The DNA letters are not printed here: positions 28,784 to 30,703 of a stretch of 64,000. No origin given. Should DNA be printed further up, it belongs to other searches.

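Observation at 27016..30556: Translationally coupled pair of divergent MutS-core ATPase paralogues: candidate undescribed two-component system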

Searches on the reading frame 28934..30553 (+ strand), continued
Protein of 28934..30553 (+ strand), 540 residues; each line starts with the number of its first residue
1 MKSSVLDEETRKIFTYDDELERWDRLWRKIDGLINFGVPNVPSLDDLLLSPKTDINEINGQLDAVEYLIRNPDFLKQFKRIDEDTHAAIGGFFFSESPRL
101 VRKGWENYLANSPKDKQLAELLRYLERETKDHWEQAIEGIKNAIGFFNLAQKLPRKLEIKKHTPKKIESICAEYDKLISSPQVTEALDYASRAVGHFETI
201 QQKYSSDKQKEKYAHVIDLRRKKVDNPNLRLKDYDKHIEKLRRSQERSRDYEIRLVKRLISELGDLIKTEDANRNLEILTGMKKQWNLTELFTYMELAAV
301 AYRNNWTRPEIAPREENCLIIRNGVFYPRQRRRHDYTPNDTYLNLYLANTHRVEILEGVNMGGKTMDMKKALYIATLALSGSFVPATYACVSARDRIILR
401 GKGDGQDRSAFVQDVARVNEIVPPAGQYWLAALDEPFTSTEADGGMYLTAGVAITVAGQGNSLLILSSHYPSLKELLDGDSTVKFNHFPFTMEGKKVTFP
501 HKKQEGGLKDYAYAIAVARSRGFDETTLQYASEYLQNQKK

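Call 69: search_protein_families(library=pfam, proteins=[P0173, P0175, P0189, P0208, P0172, P0187], max_evalue=0.1)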
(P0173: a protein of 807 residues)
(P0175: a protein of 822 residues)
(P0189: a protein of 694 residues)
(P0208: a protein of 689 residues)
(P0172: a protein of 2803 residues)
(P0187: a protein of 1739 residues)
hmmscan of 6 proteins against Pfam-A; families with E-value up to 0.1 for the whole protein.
P0173 (807 aa): 2 families
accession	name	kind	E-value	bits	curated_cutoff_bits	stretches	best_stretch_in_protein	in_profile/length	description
PF00488.27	MutS_V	-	1.7e-23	84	30.2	1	618-801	2-184/188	MutS domain V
PF14943.11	MRP-S26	-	0.097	13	27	0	284-335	45-97/168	Mitochondrial ribosome subunit S26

P0175 (822 aa): 1 family
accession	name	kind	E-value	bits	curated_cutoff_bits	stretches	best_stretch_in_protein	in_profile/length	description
PF00488.27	MutS_V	-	8.6e-21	75.2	30.2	1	635-817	2-186/188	MutS domain V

P0189 (694 aa): 1 family
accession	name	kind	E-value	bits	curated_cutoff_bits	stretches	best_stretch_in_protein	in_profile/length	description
PF00488.27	MutS_V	-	3.7e-27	96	30.2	1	500-687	2-184/188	MutS domain V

P0208 (689 aa): 2 families
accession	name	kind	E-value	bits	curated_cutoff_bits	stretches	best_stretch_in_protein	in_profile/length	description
PF00488.27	MutS_V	-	5.1e-26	92.2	30.2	1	498-684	2-184/188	MutS domain V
PF09797.15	NatB_MDM20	-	0.094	12.1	27.6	0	363-402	72-112/379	N-acetyltransferase B complex (NatB) non catalytic subunit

P0172 (2803 aa): 6 families
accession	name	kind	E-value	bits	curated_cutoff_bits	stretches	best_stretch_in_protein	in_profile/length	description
PF00488.27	MutS_V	-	4.4e-64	216.4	30.2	2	1410-1594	1-187/188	MutS domain V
PF00294.29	PfkB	-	1.1e-25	91.1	25.8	1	1710-1963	25-271/302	pfkB family carbohydrate kinase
PF02518.31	HATPase_c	-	4e-24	85.6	26.4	2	2436-2549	2-110/111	Histidine kinase-, DNA gyrase B-, and HSP90-like ATPase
PF14501.12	HATPase_c_5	-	7.9e-06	26.2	22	1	2438-2535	4-91/102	GHKL domain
PF05192.23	MutS_III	-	2.4e-05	25.2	34.1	1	1110-1228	38-136/194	MutS domain III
PF24856.1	AraA_central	-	0.083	13.8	24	0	1496-1544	71-119/148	L-arabinose isomerase central domain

P0187 (1739 aa): 2 families
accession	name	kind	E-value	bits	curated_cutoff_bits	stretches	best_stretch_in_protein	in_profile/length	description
PF00488.27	MutS_V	-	1e-57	195.6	30.2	2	1325-1508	2-187/188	MutS domain V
PF05192.23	MutS_III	-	0.0013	19.6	34.1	0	485-591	33-136/194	MutS domain III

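Call 70: search_protein_families(library=ncbifam, proteins=[P0173, P0189], max_evalue=0.01)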
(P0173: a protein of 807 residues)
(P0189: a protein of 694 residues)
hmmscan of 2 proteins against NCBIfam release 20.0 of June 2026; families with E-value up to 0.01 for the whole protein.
P0173 (807 aa): 4 families
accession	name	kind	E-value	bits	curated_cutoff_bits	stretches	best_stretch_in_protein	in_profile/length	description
NF003810.1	PRK05399.1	equivalog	4.9e-30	104.9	480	1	559-800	547-788/793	DNA mismatch repair protein MutS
TIGR01070.1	mutS1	equivalog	2.4e-27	95.6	641.7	1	556-800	536-777/840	DNA mismatch repair protein MutS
TIGR01069.2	mutS2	equivalog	6.6e-22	77.7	400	1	545-742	262-457/790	endonuclease MutS2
NF052383.1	ATPase_KamC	equivalog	2.2e-21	76.3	300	1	556-756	250-451/508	lysine 5,6-aminomutase reactivase ATPase KamC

P0189 (694 aa): 5 families
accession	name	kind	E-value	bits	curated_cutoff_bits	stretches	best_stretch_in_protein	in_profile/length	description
NF003810.1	PRK05399.1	equivalog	1.1e-37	130.1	480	1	424-689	527-791/793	DNA mismatch repair protein MutS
TIGR01069.2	mutS2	equivalog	7.9e-34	117.1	400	1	437-691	269-515/790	endonuclease MutS2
TIGR01070.1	mutS1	equivalog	8.7e-29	100.4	641.7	1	440-688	535-779/840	DNA mismatch repair protein MutS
NF052383.1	ATPase_KamC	equivalog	8e-26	90.9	300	1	445-626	254-433/508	lysine 5,6-aminomutase reactivase ATPase KamC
NF047934.1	antiphage_GapS4b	subfamily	0.0087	14.9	300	0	173-226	32-85/355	GapS4b family protein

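Call 75: find_encoding_contigs(protein=P0145, flank=8000, max_places=2)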
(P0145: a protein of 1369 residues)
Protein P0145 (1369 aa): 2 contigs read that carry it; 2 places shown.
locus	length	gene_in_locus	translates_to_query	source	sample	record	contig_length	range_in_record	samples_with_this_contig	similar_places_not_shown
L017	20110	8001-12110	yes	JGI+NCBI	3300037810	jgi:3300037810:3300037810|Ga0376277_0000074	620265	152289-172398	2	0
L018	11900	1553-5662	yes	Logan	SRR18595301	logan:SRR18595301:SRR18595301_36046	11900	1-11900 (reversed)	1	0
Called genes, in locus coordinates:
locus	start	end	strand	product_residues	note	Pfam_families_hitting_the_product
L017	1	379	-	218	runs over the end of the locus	PF00702:Hydrolase, PF13419:HAD_2, PF13242:Hydrolase_like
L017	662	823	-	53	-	-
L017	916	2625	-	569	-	-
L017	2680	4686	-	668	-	-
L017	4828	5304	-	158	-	-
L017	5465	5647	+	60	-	-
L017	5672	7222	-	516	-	PF04851:ResIII, PF00270:DEAD, PF00271:Helicase_C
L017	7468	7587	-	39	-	-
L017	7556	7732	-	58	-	-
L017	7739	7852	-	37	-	-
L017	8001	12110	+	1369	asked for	PF00488:MutS_V, PF05192:MutS_III (weak), PF00488:MutS_V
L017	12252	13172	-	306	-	-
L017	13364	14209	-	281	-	-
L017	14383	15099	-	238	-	PF01978:TrmB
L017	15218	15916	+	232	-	-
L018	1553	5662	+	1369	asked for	PF00488:MutS_V, PF05192:MutS_III (weak), PF00488:MutS_V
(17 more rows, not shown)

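Call 76: find_encoding_contigs(protein=P0208, flank=6000, max_places=2)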
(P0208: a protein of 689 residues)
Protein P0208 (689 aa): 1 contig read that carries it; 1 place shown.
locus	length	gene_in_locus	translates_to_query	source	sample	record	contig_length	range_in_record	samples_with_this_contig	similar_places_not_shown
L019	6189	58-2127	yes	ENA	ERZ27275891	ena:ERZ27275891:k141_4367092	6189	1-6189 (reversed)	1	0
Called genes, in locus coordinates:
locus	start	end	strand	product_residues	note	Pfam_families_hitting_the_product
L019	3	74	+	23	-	?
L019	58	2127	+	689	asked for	PF00488:MutS_V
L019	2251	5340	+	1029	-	PF01835:MG2 (faint), PF02752:Arrestin_C (faint)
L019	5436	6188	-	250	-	?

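Call 77: find_encoding_contigs(protein=P0172, flank=8000, max_places=2)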
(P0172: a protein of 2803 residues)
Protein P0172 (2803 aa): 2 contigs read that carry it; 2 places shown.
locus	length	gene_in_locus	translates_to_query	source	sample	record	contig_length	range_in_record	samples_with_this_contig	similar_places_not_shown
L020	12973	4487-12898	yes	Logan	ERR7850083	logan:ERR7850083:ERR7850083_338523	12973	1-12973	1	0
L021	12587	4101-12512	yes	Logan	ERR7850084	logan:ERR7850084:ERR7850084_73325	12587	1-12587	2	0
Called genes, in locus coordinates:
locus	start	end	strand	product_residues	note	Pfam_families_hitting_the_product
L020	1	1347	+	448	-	?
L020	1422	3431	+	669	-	PF07894:SACK1, PF13091:PLDc_2, PF07894:SACK1, PF13091:PLDc_2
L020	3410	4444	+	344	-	PF02568:ThiI, PF03054:tRNA_Me_trans, PF18297:NFACT-R_2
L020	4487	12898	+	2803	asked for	PF05192:MutS_III (faint), PF00488:MutS_V, PF00294:PfkB, PF02518:HATPase_c, PF14501:HATPase_c_5 (weak)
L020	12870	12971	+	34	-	?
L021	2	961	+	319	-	?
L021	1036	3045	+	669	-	PF07894:SACK1, PF13091:PLDc_2, PF07894:SACK1, PF13091:PLDc_2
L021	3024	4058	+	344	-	PF02568:ThiI, PF03054:tRNA_Me_trans, PF18297:NFACT-R_2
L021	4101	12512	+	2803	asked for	PF05192:MutS_III (faint), PF00488:MutS_V, PF00294:PfkB, PF02518:HATPase_c, PF14501:HATPase_c_5 (weak)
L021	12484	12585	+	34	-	?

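Call 84: find_related_loci(query=A2, collection=viral_contigs, flank=6000)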
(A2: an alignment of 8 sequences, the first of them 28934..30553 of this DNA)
Query A2 (540 aa) in viral_contigs; peptide patterns used: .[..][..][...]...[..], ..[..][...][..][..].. (x = any residue, [..] = any of these).
31 stretches matched a pattern, but none encodes a relative of the query by tblastn (E <= 1e-3).

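Call 85: find_related_loci(query=A2, collection=metagenome_contigs, flank=8000)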
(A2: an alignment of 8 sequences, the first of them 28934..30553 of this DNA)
Query A2 (540 aa) in metagenome_contigs; peptide patterns used: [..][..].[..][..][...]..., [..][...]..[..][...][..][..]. (x = any residue, [..] = any of these).
123 stretches matched a pattern; 6 encode a relative of the query (tblastn E <= 1e-3); 6 distinct loci.
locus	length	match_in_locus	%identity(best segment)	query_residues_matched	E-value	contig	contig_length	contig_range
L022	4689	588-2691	35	44-536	2e-73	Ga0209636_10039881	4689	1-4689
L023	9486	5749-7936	35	43-540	7e-72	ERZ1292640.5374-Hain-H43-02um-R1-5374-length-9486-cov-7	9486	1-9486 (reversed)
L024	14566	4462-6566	53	289-535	3e-71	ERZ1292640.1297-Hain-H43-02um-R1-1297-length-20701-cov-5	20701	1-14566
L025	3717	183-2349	51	2-539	1e-68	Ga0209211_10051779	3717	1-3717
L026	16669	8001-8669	50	320-536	6e-57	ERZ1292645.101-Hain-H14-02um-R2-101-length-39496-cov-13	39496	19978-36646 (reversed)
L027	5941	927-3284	42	262-535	2e-56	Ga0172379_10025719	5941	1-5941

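Call 88: find_encoding_contigs(protein=P0025, flank=1000, max_places=8)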
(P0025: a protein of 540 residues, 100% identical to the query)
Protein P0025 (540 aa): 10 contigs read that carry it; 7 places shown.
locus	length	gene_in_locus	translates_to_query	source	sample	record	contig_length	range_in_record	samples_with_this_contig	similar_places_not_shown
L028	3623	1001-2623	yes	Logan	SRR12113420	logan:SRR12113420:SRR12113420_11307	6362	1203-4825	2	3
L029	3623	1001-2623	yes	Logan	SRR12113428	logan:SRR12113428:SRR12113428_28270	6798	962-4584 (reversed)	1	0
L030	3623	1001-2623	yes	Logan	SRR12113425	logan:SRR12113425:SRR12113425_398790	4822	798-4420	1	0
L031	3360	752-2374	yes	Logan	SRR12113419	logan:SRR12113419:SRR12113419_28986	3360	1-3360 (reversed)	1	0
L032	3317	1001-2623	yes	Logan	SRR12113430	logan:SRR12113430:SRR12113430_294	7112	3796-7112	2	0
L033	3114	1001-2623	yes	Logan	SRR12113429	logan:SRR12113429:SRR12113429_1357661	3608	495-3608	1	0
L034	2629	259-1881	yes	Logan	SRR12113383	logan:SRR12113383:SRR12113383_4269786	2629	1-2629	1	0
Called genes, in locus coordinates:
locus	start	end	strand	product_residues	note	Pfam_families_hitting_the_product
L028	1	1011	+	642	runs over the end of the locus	PF00488:MutS_V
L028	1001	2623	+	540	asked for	PF00488:MutS_V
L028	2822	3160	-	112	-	-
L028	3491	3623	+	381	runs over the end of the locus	PF00899:ThiF, PF00581:Rhodanese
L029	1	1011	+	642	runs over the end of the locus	PF00488:MutS_V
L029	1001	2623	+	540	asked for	PF00488:MutS_V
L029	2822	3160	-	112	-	-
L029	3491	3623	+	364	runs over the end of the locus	?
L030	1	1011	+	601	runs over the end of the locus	?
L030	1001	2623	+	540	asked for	PF00488:MutS_V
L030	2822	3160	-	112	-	-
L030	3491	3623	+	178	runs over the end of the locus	?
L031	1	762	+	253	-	?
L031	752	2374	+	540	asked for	PF00488:MutS_V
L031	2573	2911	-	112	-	-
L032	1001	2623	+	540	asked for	PF00488:MutS_V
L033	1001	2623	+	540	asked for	PF00488:MutS_V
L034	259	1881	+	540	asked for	PF00488:MutS_V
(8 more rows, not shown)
